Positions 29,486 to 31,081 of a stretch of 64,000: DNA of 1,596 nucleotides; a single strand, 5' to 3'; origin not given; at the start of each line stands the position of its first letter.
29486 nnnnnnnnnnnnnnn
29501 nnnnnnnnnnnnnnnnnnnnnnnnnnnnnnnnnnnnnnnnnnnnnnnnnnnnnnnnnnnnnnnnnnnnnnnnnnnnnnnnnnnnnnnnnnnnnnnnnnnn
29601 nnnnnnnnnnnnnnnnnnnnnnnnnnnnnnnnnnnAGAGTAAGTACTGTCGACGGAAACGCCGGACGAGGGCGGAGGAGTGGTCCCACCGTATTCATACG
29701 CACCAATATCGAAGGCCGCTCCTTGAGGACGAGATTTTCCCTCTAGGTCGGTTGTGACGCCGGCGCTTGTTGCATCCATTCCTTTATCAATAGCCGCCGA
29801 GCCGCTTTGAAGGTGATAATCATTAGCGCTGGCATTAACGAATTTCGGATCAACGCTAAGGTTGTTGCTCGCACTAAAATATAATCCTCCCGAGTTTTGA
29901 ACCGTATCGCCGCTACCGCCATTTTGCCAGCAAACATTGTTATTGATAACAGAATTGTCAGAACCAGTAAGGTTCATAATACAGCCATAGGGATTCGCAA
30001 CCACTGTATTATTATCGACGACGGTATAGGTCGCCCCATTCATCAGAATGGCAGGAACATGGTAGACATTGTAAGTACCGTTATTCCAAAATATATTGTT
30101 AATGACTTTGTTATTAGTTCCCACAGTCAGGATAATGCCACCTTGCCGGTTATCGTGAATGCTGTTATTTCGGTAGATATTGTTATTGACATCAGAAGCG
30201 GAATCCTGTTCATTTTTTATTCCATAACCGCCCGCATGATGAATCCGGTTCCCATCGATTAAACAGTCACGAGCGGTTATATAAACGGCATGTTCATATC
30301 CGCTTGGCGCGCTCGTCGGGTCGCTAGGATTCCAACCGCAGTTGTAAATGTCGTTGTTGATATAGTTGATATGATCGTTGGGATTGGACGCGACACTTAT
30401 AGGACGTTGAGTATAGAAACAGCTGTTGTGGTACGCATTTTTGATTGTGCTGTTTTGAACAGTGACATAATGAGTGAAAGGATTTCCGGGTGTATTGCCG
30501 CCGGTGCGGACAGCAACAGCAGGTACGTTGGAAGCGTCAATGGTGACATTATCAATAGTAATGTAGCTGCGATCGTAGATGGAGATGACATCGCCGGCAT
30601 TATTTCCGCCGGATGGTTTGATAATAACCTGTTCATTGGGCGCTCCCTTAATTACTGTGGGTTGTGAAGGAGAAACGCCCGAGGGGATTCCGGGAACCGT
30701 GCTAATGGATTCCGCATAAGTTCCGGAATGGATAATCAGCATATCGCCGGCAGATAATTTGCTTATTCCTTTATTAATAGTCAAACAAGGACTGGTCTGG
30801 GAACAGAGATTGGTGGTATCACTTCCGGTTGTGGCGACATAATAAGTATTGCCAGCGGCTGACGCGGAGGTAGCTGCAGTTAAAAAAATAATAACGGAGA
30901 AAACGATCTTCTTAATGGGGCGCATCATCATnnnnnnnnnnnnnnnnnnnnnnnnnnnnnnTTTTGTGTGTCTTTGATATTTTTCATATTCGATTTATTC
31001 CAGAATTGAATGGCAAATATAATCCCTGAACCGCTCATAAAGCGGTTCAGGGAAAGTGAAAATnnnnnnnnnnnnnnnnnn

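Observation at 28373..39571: Tandem array of four mosaic paralogous secreted beta-helix / carbohydrate-binding genes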

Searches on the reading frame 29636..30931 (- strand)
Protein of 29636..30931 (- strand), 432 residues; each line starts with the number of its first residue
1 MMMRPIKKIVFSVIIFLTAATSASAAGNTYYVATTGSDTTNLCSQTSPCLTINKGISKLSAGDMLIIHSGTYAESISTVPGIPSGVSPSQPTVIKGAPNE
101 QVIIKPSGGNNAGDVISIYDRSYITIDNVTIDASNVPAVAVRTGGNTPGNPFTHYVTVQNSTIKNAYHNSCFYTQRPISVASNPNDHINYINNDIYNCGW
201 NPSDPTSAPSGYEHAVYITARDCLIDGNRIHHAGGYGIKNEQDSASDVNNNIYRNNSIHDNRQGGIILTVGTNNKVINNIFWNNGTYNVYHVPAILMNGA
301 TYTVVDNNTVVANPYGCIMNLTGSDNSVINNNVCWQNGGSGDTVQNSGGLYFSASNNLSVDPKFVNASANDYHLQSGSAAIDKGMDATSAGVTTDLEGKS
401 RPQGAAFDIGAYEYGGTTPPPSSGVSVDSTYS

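Call 36: predict_structure(alignment_id=A2)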
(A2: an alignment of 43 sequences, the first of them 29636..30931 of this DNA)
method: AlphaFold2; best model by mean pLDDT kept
length: 432 residues; sequences in the alignment: 43
mean_pLDDT: 87.0   pTM: 0.87
mean pLDDT of the five models: 87.0, 86.1, 85.8, 85.4, 84.8
residues with pLDDT >= 90: 286; 70-90: 76; 50-70: 50; < 50: 20
segments of 3 or more residues with pLDDT < 50: 1-3, 417-432
pLDDT, mean of each block of 10 residues (from residue 1): 53 60 76 97 97 96 98 84 94 98 89 88 97 93 79 93 91 78 86 95 77 89 97 95 79 97 95 96 85 94 96 96 95 92 88 94 95 94 76 84 79 68 44 35
secondary structure, 60 per line:
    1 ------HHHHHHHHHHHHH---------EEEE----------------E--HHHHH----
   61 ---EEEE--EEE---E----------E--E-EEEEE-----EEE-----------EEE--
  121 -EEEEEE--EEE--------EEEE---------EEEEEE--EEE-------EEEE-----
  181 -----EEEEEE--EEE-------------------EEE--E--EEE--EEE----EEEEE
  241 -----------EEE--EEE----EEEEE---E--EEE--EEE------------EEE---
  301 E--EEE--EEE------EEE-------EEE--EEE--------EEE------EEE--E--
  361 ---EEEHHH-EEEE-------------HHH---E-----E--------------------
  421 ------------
elements in order: H7-19 E29-32 H52-56 E64-67 E70-72 E92-96 E102-104 E116-118 E122-127 E130-132 E141-144 E154-159 E162-164 E172-175 E186-191 E194-196 E216-218 E224-226 E229-231 E236-240 E252-254 E257-259 E264-268 E275-277 E280-282 E295-297 E304-306 E309-311 E318-320 E328-330 E333-335 E344-346 E353-355 E364-366 E371-374

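Call 71: fold_search(model_id=the predicted structure, library=viral)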
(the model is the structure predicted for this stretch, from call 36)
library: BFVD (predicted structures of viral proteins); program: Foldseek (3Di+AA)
matches with E <= 10: 911; with E <= 0.001: 150
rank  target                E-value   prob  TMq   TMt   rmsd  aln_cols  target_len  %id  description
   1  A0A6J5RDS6            8.6e-14  1.00  0.59  0.39   7.4       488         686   19  Right handed beta helix region [uncultured Caudovirales phage]
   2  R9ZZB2                2.7e-10  1.00  0.42  0.23   9.9       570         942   15  Structural protein [Cellulophaga phage phi17:2]
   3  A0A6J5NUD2            5.6e-10  1.00  0.52  0.44   9.2       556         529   14  Right handed beta helix domain-containing protein [uncultured Caudovirales phage]
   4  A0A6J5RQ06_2          2.1e-08  1.00  0.56  0.31   5.3       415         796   16  Parallel beta-helix repeat [uncultured Caudovirales phage]
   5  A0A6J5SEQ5            2.8e-08  1.00  0.59  0.51   6.3       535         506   17  Uncharacterized protein [uncultured Caudovirales phage]
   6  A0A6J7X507            2.8e-08  1.00  0.51  0.32   7.0       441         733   15  Uncharacterized protein [uncultured Caudovirales phage]
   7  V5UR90                1.1e-07  1.00  0.41  0.51   7.9       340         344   18  Uncharacterized protein [Shigella phage pSb-1]
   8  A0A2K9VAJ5            1.4e-07  1.00  0.42  0.35  11.6       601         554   12  Uncharacterized protein [Klebsiella phage vB_KpnM_KpS110]
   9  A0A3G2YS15            3.5e-07  1.00  0.41  0.35  12.1       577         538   14  Uncharacterized protein [Serratia phage vB_SmaA_3M]
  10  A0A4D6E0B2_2          6.7e-07  1.00  0.49  0.22   6.5       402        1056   16  (no name in the UniProt tables at hand)
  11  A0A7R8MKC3            7.7e-07  1.00  0.35  0.21   9.4       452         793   14  Putative EPS-depolymerase [Klebsiella phage vB_KvM-Eowyn]
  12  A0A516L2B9            1.5e-06  1.00  0.46  0.57   6.8       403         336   19  (no name in the UniProt tables at hand)
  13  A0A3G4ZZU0            2.3e-06  1.00  0.43  0.31   8.8       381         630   16  Right handed beta helix domain-containing protein [Harvfovirus sp.]
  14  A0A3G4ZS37            2.5e-06  1.00  0.50  0.30   5.8       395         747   14  Right handed beta helix domain-containing protein [Edafosvirus sp.]
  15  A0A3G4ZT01            2.5e-06  1.00  0.47  0.47  10.8       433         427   14  Right handed beta helix domain-containing protein [Edafosvirus sp.]
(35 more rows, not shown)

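Call 82: search_solved_structures(query=A2, max_evalue=0.01, show_alignments=3)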
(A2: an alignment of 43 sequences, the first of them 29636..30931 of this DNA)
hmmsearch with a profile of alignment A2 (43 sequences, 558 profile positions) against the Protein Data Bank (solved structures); distinct sequences matched with E-value up to 0.01: 38.
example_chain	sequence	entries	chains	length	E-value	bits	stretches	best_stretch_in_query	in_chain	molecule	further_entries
9rx2_A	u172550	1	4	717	1.5e-34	123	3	190-350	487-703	Parallel beta-helix repeat protein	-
3vst_A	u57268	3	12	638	1.5e-33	119.7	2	27-105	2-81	Xylosidase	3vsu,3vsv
1ru4_A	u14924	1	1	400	1.2e-27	100.2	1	19-376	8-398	Pectate lyase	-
7v6i_A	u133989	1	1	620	4.2e-21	78.6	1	21-191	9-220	Lacto-N-biosidase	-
5gqc_A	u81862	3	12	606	5e-21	78.3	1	18-376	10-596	Lacto-N-biosidase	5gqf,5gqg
24mr_A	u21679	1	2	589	3e-20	75.7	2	25-251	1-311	Lacto-N-biosidase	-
6kfn_A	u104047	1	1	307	8.6e-20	74.3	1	49-286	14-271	alginate lyase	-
5olq_A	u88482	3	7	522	1.2e-19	73.8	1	25-303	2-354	Rhamnogalacturonan lyase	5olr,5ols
7dmk_A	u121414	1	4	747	2.8e-19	72.6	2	47-309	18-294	BcAlyPL6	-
2pyg_A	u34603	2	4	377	6.7e-19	71.3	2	193-308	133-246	Poly(beta-D-mannuronate) C5 epimerase 4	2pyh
7o84_A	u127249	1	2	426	2.5e-16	62.8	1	55-282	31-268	Alginate lyase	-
7o7a_A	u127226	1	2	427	2.5e-16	62.8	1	55-282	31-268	Aliginate lyase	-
5lw3_A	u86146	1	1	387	2.8e-15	59.3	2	193-321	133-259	Poly(beta-D-mannuronate) C5 epimerase 6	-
7o79_A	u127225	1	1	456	3.5e-15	59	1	49-278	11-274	Poly(Beta-D-mannuronate) lyase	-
1dbg_A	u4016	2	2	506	6.6e-15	58.1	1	48-282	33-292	CHONDROITINASE B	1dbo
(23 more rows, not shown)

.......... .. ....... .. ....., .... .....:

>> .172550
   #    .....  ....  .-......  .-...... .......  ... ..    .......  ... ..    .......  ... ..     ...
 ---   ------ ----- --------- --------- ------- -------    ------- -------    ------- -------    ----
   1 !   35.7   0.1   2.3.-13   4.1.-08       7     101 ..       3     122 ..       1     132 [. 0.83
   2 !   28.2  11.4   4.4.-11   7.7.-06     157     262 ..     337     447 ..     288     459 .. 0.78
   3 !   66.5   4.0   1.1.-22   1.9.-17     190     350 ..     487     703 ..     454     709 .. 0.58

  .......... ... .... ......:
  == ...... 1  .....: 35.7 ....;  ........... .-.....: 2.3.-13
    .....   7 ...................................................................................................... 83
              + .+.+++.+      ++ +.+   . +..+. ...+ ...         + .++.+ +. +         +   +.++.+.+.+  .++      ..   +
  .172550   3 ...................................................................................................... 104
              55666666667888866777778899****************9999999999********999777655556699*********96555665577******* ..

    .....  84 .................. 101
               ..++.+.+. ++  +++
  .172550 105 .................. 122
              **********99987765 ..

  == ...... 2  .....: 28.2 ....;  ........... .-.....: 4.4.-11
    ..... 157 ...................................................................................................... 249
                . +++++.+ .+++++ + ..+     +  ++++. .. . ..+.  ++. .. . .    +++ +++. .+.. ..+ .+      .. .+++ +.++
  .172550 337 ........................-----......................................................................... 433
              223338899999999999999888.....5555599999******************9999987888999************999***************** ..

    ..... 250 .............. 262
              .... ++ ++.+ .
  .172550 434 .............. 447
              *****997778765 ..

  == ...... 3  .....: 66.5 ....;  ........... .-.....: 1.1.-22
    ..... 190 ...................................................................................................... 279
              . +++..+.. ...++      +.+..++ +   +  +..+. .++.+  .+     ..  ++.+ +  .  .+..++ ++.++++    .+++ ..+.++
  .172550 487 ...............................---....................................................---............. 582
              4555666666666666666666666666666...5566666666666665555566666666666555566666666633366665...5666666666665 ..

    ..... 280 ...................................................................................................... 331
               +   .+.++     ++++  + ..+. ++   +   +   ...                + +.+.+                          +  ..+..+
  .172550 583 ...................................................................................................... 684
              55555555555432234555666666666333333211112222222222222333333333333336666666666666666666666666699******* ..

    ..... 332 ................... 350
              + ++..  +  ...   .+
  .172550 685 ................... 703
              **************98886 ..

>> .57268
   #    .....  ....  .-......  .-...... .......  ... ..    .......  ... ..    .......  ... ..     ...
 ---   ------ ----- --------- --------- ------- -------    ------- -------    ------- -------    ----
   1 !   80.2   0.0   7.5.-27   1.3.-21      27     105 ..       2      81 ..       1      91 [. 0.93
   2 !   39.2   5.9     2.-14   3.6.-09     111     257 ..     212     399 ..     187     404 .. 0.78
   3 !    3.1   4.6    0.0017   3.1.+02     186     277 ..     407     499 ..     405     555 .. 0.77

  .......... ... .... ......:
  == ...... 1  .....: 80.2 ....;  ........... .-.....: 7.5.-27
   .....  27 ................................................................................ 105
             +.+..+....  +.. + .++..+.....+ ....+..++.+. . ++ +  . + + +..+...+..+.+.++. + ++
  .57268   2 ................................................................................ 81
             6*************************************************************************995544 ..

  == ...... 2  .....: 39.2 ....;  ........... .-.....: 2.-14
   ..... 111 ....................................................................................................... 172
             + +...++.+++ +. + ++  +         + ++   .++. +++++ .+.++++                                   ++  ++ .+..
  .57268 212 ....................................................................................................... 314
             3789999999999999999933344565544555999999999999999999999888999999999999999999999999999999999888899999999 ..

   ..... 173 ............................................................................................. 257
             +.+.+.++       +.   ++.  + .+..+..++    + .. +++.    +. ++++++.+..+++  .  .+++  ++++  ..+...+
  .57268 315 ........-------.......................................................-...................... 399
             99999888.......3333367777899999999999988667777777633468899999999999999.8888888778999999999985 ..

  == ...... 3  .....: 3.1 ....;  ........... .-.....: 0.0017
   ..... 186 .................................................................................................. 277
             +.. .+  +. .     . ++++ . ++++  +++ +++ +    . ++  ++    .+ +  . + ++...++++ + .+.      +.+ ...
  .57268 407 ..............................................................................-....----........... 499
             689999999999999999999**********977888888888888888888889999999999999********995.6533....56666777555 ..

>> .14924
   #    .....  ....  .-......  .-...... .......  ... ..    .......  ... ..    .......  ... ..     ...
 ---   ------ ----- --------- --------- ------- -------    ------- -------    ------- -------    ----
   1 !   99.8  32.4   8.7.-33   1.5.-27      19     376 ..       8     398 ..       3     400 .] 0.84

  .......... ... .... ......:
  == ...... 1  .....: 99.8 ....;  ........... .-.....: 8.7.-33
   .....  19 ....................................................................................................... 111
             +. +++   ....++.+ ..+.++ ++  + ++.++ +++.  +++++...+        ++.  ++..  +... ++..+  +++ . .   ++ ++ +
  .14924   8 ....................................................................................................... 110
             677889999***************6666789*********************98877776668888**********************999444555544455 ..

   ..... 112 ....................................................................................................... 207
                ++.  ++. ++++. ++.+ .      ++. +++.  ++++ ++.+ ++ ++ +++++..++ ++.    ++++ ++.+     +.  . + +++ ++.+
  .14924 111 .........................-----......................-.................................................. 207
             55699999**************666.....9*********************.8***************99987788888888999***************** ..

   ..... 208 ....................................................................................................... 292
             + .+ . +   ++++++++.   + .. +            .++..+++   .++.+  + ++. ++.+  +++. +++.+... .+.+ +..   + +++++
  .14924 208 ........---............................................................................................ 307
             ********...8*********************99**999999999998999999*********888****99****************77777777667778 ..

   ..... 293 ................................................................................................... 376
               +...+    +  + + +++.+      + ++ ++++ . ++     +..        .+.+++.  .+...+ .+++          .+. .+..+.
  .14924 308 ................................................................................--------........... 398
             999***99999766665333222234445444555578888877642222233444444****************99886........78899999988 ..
